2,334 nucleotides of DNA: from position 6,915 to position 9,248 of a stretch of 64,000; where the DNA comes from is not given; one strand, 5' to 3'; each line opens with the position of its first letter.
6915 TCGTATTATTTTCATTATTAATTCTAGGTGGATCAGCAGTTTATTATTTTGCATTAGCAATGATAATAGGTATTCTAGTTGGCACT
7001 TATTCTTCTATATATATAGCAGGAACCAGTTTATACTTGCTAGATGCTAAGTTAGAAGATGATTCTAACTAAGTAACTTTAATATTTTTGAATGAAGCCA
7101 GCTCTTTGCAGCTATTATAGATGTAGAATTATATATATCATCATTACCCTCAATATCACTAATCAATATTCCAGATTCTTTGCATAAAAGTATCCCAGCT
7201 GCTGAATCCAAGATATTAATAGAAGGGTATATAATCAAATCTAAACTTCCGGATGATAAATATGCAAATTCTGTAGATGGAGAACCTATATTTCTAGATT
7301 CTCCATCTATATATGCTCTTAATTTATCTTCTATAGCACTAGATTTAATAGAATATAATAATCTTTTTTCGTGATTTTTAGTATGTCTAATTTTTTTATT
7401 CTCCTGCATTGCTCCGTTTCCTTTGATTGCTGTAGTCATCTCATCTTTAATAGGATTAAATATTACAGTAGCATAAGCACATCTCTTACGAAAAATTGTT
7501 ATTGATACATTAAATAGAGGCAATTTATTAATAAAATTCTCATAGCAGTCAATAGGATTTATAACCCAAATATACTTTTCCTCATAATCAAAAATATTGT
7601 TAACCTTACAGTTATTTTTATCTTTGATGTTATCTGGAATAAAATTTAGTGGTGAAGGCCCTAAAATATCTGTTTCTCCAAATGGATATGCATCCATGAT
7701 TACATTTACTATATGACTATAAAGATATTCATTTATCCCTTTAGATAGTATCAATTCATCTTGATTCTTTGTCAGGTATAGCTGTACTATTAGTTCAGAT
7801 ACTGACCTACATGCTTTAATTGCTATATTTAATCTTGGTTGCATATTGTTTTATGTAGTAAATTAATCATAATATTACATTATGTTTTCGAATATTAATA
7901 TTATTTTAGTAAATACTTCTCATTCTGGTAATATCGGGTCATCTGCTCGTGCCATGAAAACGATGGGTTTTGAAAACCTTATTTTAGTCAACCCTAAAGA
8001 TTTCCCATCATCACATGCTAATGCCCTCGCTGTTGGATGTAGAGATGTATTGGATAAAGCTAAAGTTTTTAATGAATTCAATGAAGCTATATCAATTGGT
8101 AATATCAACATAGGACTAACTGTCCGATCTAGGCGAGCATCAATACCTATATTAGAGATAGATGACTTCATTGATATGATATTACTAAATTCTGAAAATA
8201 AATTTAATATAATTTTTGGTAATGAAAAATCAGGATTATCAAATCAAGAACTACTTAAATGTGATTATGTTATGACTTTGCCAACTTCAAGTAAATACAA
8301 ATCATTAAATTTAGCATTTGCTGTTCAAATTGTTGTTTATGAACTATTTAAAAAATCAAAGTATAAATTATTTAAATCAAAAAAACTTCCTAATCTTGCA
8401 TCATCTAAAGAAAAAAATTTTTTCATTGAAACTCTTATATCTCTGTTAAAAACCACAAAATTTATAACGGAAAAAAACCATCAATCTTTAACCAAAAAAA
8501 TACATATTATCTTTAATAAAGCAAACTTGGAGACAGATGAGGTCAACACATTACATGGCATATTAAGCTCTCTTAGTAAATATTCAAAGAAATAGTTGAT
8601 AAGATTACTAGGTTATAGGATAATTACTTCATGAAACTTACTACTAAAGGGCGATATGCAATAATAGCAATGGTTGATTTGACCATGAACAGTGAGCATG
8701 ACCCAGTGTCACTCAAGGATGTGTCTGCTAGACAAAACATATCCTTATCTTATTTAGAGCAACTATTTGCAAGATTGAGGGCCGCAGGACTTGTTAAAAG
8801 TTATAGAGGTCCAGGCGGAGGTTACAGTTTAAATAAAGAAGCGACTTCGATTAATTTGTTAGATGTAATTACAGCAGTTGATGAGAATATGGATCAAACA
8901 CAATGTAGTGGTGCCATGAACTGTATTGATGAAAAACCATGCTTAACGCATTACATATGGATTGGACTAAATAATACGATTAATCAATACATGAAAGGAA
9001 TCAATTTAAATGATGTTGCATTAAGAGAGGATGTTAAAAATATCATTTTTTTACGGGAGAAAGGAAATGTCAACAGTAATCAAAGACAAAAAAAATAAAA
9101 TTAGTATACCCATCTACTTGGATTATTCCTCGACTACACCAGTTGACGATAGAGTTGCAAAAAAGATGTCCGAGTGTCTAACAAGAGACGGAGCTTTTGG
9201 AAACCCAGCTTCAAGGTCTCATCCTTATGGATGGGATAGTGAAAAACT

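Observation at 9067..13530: isc operon lacks iscU at its invariant position while retaining hscB, hscA, fdx and iscX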

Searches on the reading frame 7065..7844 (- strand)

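Call 3: search_protein_families(library=pfam, proteins=[window:7065-7844:-])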
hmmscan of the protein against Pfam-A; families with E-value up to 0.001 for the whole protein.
window:7065-7844:- (259 aa): 1 family
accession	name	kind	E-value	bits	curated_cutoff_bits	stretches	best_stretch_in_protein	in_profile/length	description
PF00459.30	Inositol_P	-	7.9e-23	81.7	27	1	89-256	83-264/271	Inositol monophosphatase family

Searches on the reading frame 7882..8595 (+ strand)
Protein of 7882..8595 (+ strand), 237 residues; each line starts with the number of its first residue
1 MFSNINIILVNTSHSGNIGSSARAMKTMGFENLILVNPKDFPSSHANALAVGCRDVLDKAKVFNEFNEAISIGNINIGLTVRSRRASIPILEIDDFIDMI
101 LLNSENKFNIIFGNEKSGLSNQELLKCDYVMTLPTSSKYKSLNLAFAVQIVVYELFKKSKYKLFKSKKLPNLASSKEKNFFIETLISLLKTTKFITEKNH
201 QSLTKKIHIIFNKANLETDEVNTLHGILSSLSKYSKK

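Call 3: search_protein_families(library=pfam, proteins=[window:7882-8595:+])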
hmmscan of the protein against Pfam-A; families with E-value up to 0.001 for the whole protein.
window:7882-8595:+ (237 aa): 1 family
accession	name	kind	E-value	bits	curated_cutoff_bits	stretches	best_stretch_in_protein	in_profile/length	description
PF00588.24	SpoU_methylase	-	4.6e-27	95.3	29.7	1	5-153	2-142/142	SpoU rRNA Methylase family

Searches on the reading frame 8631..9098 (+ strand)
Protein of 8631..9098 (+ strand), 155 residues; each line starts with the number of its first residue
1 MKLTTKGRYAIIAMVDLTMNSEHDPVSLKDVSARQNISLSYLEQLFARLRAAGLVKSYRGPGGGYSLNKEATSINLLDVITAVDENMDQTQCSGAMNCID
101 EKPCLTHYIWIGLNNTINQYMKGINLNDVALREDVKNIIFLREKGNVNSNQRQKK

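Call 3: search_protein_families(library=pfam, proteins=[window:8631-9098:+])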
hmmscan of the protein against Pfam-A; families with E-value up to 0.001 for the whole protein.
window:8631-9098:+ (155 aa): 2 families
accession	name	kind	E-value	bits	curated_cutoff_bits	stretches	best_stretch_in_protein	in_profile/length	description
PF02082.26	Rrf2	-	5.3e-38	130.6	30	1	3-130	1-130/132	Iron-dependent Transcriptional regulator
PF03444.21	HrcA_DNA-bdg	-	3.8e-05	23.7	21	1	3-72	2-70/79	Winged helix-turn-helix transcription repressor, HrcA DNA-binding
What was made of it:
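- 8631..9098 (+): iscR (Rrf2 regulator that keeps the [2Fe-2S] ligand motif C-x5-C-x5-C-x2-H). Pfam Rrf2 at 130.6 bits (call 3).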

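Call 70: search_protein_families(library=ncbifam, proteins=[window:8631-9095:+], max_evalue=0.00001)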
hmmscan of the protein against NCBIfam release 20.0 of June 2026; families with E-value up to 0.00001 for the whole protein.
window:8631-9095:+ (155 aa): 7 families
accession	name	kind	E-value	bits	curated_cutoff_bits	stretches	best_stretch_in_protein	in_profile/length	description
TIGR02010.1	IscR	equivalog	1.8e-54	183.2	207.55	1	1-130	1-130/135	Fe-S cluster assembly transcriptional regulator IscR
NF008110.0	PRK10857.1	equivalog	1.3e-47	161.6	275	1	1-139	1-139/164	Fe-S cluster assembly transcriptional regulator IscR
TIGR00738.1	rrf2_super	superfamily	1.6e-41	141.2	73.3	1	1-129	1-130/132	Rrf2 family transcriptional regulator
NF047409.1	Cys_reg_CymR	equivalog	2.4e-28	99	195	1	1-134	1-128/139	cysteine metabolism transcriptional regulator CymR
TIGR02944.1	suf_reg_Xantho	equivalog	6.2e-17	62.2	110.65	1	3-129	4-130/130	SUF system Fe-S cluster assembly regulator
NF008886.0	PRK11920.1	equivalog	8.9e-11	41.7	193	1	1-113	1-115/153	iron-responsive transcriptional regulator RirA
NF008240.0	PRK11014.1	equivalog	1.1e-07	31.9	182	1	1-101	1-100/141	nitric oxide-sensing transcriptional repressor NsrR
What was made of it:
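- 8631..9098 (+): Best NCBIfam hit is IscR TIGR02010 at 183.2 bits, below the equivalog cutoff of 207.55 (call 70).
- On IscR, for window gene 8631-9098: The score of 183.2 bits is below the 207.55 cutoff (call 70).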
